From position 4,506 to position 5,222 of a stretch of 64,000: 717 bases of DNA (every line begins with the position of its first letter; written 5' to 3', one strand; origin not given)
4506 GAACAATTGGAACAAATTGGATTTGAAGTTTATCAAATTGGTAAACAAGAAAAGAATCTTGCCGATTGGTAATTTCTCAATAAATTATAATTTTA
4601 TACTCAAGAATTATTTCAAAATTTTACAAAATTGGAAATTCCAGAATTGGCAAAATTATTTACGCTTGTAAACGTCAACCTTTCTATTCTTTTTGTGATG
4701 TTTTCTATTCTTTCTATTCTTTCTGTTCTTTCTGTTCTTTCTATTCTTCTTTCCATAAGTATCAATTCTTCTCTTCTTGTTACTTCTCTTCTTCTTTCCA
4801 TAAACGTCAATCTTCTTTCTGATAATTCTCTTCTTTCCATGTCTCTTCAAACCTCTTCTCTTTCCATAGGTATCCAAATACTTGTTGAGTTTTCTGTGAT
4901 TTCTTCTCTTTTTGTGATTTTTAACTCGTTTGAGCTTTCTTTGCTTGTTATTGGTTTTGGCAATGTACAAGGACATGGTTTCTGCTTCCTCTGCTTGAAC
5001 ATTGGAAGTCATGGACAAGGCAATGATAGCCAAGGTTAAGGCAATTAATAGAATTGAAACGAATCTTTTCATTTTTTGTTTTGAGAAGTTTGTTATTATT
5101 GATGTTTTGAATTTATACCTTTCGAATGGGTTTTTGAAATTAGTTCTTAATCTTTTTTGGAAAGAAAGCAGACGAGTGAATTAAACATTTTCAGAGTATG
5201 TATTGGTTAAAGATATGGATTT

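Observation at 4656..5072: Secreted hyper-basic repeat peptide precursor encoded on a coding microsatellite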

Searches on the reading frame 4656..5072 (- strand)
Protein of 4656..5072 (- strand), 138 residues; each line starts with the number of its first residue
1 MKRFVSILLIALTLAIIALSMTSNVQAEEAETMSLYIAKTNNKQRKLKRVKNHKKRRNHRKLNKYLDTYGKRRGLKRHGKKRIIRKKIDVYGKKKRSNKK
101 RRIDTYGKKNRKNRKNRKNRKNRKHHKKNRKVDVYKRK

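Call 4: list_cluster_members(proteins=[window:4659-5072:-, window:3120-4574:+, window:5311-6555:-, window:6624-7487:+])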
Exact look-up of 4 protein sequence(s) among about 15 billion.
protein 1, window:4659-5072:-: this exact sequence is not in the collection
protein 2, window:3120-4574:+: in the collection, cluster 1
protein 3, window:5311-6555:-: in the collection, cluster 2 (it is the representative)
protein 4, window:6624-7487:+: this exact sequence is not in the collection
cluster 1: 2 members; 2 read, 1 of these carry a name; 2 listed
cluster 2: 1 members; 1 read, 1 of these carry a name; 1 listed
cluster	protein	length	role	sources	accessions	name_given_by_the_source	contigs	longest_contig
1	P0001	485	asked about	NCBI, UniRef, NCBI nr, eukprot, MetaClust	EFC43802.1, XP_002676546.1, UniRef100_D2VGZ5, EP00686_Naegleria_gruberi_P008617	predicted protein [Naegleria gruberi] | UDP-glucose 6-dehydrogenase n=1 Tax=Naegleria gruberi TaxID=5762 RepID=D2VGZ5_NAEGR | uncharacterized protein NAEGRDRAFT_58202 [Naegleria gruberi]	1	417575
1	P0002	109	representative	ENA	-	-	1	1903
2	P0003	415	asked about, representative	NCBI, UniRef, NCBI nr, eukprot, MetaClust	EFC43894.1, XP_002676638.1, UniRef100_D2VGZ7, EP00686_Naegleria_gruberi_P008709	rab family small GTPase [Naegleria gruberi] | Rab family small GTPase n=1 Tax=Naegleria gruberi TaxID=5762 RepID=D2VGZ7_NAEGR | XP_002676638.1 rab family small GTPase [Naegleria gruberi strain NEG-M]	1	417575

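Call 6: search_protein_families(library=pfam, proteins=[window:4659-5072:-], max_evalue=0.1)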
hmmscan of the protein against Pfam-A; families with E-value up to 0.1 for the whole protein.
window:4659-5072:- (138 aa): 0 families

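Call 7: find_homologous_proteins(query=window:4659-5072:-, max_evalue=10)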
Query window:4659-5072:- (138 aa): 6 proteins with E <= 10 among 469 candidates.
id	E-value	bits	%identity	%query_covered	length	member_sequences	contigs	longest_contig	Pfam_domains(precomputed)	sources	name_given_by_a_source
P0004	8.5e-38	147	63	100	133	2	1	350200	-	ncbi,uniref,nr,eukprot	ncbi:predicted protein [Naegleria gruberi]|uniref:Predicted protein n=1 Tax=Naegleria gruberi TaxID=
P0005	2.2e-37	146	66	100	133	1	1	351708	-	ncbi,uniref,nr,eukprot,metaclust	ncbi:predicted protein [Naegleria gruberi]|uniref:Predicted protein n=1 Tax=Naegleria gruberi TaxID=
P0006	1.7e-24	104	60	100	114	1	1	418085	-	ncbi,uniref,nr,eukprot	ncbi:predicted protein [Naegleria gruberi]|uniref:Predicted protein n=1 Tax=Naegleria gruberi TaxID=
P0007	1.1e-17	82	52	83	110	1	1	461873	-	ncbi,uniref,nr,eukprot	ncbi:predicted protein [Naegleria gruberi]|uniref:Predicted protein n=1 Tax=Naegleria gruberi TaxID=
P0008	2.4e-13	68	48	100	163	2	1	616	-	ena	-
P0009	3.7e-1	29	37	96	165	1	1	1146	-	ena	-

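Call 11: find_encoding_contigs(protein=P0004, flank=5000, max_places=3)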
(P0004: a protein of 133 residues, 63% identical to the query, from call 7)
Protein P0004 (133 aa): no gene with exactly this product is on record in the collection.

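Call 12: find_encoding_contigs(protein=P0005, flank=5000, max_places=3)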
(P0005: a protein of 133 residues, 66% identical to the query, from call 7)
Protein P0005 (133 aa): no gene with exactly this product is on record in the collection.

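Call 13: find_encoding_contigs(protein=P0006, flank=5000, max_places=3)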
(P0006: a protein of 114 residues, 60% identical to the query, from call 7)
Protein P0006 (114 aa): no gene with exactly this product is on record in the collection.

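Call 14: find_encoding_contigs(protein=P0007, flank=5000, max_places=3)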
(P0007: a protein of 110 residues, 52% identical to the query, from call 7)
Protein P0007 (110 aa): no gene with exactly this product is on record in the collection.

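Call 15: find_encoding_contigs(protein=P0008, flank=5000, max_places=5)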
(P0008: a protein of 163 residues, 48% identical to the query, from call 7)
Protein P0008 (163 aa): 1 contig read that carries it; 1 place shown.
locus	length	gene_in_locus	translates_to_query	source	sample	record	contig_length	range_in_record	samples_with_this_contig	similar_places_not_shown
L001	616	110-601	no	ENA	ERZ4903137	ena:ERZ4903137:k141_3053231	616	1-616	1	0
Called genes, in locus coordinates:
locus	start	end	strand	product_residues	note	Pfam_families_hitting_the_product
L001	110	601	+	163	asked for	-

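Call 16: find_encoding_contigs(protein=P0009, flank=5000, max_places=5)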
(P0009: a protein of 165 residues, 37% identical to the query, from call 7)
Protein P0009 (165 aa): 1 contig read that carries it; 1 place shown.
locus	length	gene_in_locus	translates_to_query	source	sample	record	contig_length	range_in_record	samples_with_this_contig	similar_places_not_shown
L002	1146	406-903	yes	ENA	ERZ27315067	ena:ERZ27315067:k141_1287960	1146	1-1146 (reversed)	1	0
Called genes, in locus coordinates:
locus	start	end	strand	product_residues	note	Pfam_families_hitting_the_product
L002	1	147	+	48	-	?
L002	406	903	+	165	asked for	-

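Call 29: list_cluster_members(proteins=[P0004, P0005, P0006, P0007, P0008, P0009])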
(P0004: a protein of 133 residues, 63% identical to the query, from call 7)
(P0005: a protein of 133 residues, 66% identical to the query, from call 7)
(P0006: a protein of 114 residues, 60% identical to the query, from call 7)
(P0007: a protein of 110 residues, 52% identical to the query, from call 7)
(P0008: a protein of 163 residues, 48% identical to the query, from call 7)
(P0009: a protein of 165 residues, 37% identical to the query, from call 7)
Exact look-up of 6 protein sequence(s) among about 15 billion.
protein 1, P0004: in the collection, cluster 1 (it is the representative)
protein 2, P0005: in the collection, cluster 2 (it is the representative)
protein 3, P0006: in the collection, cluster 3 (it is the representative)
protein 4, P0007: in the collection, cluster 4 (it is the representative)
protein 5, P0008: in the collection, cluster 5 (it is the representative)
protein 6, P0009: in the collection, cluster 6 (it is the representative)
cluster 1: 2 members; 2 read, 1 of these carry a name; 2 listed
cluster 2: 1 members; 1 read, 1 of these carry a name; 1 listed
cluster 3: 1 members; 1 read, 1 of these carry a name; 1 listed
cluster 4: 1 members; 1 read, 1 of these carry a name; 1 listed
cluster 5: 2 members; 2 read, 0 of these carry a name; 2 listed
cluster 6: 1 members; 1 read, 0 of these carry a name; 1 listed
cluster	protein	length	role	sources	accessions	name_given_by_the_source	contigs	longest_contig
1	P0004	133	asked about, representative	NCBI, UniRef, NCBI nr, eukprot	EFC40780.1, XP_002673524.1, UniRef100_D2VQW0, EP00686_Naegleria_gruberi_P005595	predicted protein [Naegleria gruberi] | Predicted protein n=1 Tax=Naegleria gruberi TaxID=5762 RepID=D2VQW0_NAEGR | uncharacterized protein NAEGRDRAFT_71365 [Naegleria gruberi]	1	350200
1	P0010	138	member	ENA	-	-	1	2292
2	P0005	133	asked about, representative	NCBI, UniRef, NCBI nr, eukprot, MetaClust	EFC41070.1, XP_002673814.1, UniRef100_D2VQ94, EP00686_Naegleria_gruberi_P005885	predicted protein [Naegleria gruberi] | Predicted protein n=1 Tax=Naegleria gruberi TaxID=5762 RepID=D2VQ94_NAEGR | uncharacterized protein NAEGRDRAFT_71069 [Naegleria gruberi]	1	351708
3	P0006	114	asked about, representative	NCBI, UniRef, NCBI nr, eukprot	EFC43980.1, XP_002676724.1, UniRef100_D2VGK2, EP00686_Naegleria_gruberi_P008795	predicted protein [Naegleria gruberi] | Predicted protein n=1 Tax=Naegleria gruberi TaxID=5762 RepID=D2VGK2_NAEGR | uncharacterized protein NAEGRDRAFT_68008 [Naegleria gruberi]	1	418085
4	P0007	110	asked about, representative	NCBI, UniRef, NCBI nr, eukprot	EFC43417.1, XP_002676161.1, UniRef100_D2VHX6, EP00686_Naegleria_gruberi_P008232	predicted protein [Naegleria gruberi] | Predicted protein n=1 Tax=Naegleria gruberi TaxID=5762 RepID=D2VHX6_NAEGR | uncharacterized protein NAEGRDRAFT_68479 [Naegleria gruberi]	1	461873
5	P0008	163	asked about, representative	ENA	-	-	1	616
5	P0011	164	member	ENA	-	-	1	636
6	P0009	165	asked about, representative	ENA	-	-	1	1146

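Call 32: find_encoding_contigs(protein=P0010, flank=3000, max_places=5)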
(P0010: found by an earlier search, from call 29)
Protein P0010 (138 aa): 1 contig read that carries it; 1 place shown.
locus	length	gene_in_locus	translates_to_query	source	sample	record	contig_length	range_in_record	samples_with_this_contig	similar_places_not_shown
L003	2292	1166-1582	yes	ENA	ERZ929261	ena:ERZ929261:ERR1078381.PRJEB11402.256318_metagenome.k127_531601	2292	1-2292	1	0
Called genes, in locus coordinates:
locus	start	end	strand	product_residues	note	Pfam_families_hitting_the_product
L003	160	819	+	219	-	PF13540:RCC1_2 (weak), PF25390:WD40_RLD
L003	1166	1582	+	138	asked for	-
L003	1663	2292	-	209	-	?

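Call 33: search_protein_representatives(alignment_id=A1)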
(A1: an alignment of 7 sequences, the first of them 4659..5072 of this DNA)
Query: 7 sequences, 136 profile positions. Proteins with E-value up to 0.001 (for the whole library): 6; up to 1e-10: 6; up to 1e-30: 4. The best 6 are listed.
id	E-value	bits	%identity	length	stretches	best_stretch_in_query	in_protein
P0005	1.7e-50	187.0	-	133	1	1-136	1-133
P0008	8.4e-39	149.2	-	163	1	1-136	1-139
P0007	7.3e-34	133.2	-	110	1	16-136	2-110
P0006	2.3e-32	128.3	-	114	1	1-136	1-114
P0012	1.2e-15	74.2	-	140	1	1-129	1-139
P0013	2.0e-12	63.7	-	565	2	1-99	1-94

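Call 35: find_encoding_contigs(protein=P0012, flank=3000, max_places=5)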
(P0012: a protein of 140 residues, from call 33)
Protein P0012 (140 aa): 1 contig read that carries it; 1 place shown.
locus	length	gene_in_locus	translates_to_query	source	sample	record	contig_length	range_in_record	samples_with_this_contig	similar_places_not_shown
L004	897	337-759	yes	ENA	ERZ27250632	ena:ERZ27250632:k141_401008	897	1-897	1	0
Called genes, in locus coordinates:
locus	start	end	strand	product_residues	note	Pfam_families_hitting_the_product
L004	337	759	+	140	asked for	-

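Call 36: find_encoding_contigs(protein=P0013, flank=3000, max_places=5)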
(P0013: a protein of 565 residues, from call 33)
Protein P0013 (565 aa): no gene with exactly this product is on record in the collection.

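Call 37: list_cluster_members(proteins=[P0013, P0012, P0011])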
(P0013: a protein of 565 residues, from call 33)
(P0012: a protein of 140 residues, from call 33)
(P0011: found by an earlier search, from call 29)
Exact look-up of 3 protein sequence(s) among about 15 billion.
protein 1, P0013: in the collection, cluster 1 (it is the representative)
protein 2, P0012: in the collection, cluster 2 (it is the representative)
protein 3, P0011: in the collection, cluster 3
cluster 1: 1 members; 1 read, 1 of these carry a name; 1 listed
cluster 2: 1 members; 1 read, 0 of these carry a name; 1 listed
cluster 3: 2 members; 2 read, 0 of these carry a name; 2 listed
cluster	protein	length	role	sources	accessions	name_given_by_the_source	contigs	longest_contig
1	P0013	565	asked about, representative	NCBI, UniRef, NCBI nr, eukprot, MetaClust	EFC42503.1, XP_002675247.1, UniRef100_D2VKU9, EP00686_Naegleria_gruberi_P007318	predicted protein [Naegleria gruberi] | Predicted protein n=1 Tax=Naegleria gruberi TaxID=5762 RepID=D2VKU9_NAEGR | uncharacterized protein NAEGRDRAFT_50395 [Naegleria gruberi]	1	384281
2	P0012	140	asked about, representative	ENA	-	-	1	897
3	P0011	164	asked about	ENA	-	-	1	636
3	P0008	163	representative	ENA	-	-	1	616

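Call 38: find_encoding_contigs(protein=P0011, flank=3000, max_places=3)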
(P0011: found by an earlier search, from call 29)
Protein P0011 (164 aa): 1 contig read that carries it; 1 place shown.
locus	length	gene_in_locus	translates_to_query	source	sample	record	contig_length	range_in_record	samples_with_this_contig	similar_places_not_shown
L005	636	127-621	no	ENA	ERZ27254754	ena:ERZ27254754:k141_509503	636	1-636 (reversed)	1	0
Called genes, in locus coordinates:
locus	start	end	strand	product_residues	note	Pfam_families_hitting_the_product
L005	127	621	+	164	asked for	-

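Call 48: search_solved_structures(query=A1, max_evalue=1)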
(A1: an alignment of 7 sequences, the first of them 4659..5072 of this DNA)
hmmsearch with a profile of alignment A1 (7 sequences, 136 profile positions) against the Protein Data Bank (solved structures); distinct sequences matched with E-value up to 1: 1.
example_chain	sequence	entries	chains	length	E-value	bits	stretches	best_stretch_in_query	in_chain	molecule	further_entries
8qag_A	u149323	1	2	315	0.19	15.2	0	4-51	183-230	sc-CC-6-95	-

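Call 54: predict_structure(alignment_id=A1)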
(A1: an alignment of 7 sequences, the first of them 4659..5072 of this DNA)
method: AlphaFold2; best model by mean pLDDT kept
length: 138 residues; sequences in the alignment: 7
mean_pLDDT: 62.5   pTM: 0.26
mean pLDDT of the five models: 62.5, 60.3, 58.7, 56.1, 53.1
residues with pLDDT >= 90: 8; 70-90: 41; 50-70: 44; < 50: 45
segments of 3 or more residues with pLDDT < 50: 71-90, 92-97, 101-107, 124-126, 136-138
pLDDT, mean of each block of 10 residues (from residue 1): 86 87 66 80 85 76 55 45 45 49 48 52 50 49
secondary structure, 60 per line:
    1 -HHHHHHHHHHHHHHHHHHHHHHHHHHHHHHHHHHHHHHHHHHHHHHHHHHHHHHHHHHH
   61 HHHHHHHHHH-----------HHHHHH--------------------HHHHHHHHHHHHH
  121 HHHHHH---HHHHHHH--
elements in order: H2-70 H82-87 H108-126 H130-136

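Call 55: find_related_loci(query=A3, collection=viral_contigs, flank=3000)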
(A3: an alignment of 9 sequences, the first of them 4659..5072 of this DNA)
Query A3 (138 aa) in viral_contigs; peptide patterns used: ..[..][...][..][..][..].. (x = any residue, [..] = any of these).
111 stretches matched a pattern, but none encodes a relative of the query by tblastn (E <= 1e-3).

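Call 56: find_related_loci(query=A3, collection=metagenome_contigs, flank=3000)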
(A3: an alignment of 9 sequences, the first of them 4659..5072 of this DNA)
Query A3 (138 aa) in metagenome_contigs; peptide patterns used: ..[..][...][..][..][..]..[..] (x = any residue, [..] = any of these).
600 stretches matched a pattern, but none encodes a relative of the query by tblastn (E <= 1e-3).

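Call 59: find_encoding_contigs(protein=window:4656-5072:-, flank=3000, max_places=10)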
Protein window:4656-5072:- (138 aa): no gene with exactly this product is on record in the collection.
